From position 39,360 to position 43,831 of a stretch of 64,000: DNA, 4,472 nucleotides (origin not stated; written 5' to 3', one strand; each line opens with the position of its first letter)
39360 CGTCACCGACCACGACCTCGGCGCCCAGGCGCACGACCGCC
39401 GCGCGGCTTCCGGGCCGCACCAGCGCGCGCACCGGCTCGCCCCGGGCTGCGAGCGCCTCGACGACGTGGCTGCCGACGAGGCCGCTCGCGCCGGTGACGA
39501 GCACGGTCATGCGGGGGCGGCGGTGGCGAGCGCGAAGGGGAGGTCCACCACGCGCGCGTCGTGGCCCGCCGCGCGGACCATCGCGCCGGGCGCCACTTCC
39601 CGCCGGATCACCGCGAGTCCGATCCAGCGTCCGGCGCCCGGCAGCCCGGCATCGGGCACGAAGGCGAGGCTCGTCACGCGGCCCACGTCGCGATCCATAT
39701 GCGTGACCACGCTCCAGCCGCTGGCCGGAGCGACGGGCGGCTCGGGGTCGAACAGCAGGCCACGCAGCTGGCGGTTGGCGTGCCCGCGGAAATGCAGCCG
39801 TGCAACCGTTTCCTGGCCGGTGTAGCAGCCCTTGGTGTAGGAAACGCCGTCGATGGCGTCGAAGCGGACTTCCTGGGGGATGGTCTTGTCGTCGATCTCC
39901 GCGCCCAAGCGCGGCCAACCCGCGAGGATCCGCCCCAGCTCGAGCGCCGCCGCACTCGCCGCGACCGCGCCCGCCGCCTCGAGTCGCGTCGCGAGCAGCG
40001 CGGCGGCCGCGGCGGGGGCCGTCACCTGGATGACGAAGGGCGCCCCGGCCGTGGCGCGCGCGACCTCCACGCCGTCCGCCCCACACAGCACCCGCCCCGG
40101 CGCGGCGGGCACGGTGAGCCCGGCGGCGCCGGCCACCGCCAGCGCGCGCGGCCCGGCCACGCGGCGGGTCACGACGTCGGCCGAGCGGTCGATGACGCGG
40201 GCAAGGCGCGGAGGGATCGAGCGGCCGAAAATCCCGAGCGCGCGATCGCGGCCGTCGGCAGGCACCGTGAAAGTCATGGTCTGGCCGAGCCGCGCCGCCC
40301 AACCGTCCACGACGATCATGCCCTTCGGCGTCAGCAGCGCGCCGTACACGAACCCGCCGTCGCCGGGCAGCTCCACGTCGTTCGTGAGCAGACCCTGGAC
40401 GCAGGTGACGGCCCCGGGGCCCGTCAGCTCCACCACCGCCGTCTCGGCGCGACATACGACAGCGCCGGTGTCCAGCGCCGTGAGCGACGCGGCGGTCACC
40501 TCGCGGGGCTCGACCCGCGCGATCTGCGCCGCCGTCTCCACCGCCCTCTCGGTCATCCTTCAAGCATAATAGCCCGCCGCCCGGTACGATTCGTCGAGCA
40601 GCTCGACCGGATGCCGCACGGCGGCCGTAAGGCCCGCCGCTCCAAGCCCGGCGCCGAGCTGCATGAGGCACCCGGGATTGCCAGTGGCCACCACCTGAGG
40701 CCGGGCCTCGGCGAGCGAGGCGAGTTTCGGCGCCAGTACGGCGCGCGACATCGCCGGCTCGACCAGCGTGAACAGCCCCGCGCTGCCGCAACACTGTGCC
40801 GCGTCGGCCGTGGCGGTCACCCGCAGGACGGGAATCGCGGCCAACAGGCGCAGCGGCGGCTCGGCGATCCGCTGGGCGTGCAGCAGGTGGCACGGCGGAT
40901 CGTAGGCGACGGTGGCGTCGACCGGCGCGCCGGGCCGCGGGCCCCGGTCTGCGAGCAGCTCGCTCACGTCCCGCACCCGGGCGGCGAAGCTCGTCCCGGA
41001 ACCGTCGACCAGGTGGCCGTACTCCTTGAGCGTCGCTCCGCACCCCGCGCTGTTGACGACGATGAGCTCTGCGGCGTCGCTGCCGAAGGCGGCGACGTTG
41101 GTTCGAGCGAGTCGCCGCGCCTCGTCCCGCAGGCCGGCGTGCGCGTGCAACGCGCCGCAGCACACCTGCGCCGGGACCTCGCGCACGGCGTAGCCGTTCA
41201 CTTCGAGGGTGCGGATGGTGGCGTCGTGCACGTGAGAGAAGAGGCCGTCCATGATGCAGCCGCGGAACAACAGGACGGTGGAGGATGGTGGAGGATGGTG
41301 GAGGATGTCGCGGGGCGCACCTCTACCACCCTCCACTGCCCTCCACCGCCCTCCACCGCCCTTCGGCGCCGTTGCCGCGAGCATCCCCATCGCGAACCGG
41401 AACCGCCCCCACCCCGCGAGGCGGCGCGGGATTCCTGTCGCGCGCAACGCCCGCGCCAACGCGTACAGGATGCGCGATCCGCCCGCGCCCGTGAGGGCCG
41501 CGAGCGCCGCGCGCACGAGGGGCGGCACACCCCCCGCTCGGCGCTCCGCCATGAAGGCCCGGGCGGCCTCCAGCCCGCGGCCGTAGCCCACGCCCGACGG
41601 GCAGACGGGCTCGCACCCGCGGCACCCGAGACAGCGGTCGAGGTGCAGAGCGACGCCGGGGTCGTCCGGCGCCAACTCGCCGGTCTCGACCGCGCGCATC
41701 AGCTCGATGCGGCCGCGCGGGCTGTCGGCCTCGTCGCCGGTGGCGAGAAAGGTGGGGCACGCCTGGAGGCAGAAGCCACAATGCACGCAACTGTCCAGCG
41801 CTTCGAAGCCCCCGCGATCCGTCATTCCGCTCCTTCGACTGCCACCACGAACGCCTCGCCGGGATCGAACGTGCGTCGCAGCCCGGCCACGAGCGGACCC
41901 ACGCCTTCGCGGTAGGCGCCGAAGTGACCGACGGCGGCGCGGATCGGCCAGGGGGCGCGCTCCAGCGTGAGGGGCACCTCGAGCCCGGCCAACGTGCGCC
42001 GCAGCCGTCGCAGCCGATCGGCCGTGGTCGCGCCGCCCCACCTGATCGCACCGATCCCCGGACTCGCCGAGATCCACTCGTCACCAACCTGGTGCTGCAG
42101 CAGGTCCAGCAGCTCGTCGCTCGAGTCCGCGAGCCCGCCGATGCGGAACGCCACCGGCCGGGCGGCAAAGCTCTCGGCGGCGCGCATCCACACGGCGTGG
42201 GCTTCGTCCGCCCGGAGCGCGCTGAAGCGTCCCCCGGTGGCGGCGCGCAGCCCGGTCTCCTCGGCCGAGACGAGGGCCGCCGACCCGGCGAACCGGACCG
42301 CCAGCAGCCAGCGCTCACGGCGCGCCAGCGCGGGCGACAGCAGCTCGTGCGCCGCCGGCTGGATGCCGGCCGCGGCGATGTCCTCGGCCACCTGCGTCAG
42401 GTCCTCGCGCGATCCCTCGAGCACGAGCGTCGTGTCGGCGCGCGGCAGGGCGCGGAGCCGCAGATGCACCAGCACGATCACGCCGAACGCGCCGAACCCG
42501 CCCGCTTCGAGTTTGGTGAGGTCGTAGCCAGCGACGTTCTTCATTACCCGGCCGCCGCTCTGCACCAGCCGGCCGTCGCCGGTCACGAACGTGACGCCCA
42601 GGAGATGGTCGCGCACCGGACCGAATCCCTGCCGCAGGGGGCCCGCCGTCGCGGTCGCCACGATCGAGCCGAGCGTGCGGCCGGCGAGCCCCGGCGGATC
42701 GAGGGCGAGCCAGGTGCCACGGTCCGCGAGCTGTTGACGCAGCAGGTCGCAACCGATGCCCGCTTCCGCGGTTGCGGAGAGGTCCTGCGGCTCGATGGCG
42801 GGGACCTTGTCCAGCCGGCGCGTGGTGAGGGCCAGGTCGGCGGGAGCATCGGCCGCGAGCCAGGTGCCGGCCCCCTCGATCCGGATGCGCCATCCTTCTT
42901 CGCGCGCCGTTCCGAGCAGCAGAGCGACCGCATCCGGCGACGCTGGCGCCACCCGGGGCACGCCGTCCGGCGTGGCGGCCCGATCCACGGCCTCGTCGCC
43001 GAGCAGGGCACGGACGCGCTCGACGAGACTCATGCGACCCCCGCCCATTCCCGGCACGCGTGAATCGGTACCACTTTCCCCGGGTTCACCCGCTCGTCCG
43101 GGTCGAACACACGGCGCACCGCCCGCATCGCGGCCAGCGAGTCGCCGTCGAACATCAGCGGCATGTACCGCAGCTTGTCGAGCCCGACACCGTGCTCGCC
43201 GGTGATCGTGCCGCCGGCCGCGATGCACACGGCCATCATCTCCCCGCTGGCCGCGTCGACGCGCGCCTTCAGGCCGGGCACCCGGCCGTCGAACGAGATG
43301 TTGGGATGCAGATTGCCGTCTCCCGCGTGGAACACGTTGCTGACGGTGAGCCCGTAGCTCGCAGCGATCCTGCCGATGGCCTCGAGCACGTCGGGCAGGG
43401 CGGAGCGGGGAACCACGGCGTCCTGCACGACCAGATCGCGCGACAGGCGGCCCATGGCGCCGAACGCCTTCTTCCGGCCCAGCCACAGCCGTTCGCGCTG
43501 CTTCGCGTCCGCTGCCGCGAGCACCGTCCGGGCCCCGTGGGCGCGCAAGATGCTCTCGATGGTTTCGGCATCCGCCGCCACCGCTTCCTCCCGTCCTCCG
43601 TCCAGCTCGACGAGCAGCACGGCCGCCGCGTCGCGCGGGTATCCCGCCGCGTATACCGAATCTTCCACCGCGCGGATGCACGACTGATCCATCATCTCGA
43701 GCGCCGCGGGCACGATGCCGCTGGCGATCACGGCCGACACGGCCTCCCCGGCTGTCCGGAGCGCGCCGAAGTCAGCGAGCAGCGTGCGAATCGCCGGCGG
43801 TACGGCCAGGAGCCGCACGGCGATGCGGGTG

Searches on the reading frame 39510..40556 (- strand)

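Call 45: search_protein_families(library=pfam, proteins=[window:39510-40556:-])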
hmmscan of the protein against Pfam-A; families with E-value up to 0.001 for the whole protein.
window:39510-40556:- (349 aa): 2 families
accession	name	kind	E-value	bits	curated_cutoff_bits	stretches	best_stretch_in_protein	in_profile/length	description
PF01571.26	GCV_T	-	5.8e-16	58.9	25.6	1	39-232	48-252/255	Aminomethyltransferase folate-binding domain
PF08669.17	GCV_T_C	-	1.3e-05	25.5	25.9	1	262-341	1-78/80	Glycine cleavage T-protein C-terminal barrel domain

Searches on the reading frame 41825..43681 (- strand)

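Call 56: search_protein_families(library=pfam, proteins=[window:41825-43681:-], max_evalue=0.00001)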
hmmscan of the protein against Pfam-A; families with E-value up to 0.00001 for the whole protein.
window:41825-43681:- (619 aa): 1 family
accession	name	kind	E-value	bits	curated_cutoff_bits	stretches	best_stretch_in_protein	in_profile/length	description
PF01565.28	FAD_binding_4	-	2.4e-21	76.3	26.4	1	244-374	5-137/139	FAD binding domain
